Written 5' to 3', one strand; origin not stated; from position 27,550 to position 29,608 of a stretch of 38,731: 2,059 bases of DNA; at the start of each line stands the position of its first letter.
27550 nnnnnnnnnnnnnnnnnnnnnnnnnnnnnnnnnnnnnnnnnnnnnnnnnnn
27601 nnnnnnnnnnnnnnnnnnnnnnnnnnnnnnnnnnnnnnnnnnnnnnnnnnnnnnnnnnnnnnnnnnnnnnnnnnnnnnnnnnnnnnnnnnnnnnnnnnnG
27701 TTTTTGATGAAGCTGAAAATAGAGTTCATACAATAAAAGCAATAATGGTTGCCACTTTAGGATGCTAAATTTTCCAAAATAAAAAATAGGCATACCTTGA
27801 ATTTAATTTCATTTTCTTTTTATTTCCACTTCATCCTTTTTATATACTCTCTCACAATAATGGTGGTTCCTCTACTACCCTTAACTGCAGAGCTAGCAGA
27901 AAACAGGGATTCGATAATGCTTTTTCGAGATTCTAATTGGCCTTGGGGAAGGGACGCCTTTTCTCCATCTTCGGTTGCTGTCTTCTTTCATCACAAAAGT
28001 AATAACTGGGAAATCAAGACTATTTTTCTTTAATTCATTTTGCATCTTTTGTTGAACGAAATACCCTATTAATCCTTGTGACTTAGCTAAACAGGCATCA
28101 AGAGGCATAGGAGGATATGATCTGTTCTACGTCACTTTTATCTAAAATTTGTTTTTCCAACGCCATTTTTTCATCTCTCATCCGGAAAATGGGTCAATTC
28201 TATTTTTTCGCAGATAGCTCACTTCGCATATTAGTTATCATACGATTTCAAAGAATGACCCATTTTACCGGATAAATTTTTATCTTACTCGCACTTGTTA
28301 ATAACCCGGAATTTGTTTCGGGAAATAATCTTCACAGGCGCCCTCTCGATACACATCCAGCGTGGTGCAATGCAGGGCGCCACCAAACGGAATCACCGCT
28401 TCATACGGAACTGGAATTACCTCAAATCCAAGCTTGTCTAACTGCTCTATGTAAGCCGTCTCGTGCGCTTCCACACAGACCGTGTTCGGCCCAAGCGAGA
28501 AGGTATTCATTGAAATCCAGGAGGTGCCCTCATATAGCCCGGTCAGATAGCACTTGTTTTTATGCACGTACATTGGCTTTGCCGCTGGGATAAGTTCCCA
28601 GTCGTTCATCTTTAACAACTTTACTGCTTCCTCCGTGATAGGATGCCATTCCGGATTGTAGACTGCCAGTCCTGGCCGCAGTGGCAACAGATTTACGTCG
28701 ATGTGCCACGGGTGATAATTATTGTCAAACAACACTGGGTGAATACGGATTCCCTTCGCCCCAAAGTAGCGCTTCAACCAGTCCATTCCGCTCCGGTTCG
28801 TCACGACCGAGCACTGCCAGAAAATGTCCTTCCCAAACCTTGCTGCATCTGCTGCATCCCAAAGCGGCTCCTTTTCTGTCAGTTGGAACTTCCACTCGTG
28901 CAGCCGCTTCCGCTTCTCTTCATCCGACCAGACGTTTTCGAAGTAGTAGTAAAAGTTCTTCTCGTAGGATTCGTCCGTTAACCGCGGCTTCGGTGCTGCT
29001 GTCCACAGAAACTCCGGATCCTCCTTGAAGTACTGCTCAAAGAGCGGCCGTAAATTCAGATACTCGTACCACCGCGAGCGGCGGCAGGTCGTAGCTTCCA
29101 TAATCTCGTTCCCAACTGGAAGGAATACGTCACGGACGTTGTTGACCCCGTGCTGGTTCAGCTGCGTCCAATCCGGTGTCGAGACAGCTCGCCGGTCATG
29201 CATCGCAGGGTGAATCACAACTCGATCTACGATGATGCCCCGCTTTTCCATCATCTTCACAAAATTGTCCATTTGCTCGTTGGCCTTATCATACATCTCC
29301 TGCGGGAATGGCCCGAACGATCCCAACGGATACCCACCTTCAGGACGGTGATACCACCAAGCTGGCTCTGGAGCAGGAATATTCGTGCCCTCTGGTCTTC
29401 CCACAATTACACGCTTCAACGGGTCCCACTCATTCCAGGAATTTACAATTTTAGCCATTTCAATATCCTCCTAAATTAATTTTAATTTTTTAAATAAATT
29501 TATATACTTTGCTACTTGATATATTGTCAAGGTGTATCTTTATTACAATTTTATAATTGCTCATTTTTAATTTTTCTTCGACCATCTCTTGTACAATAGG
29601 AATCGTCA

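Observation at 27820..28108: Hidden carbamate kinase pseudogene in the 'empty' 530-bp spacer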

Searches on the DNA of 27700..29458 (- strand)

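Call 57: search_rna_families(source=L065, start=760, end=1000, threshold=evalue, max_evalue=1)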
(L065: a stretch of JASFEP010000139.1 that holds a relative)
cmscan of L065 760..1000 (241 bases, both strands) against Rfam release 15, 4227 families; matches with E-value up to 1: 0.
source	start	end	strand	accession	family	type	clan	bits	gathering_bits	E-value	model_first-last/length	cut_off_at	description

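Call 58: search_rna_families(source=window, start=27700, end=28350, threshold=evalue, max_evalue=1)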
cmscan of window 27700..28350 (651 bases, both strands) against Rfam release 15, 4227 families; matches with E-value up to 1: 1.
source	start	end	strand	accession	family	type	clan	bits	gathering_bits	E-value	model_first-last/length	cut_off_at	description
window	27705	27941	+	RF01946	KCNQ1OT1_1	Gene; lncRNA;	-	10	70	0.22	256-464/464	no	KCNQ1 overlapping transcript 1 conserved region 1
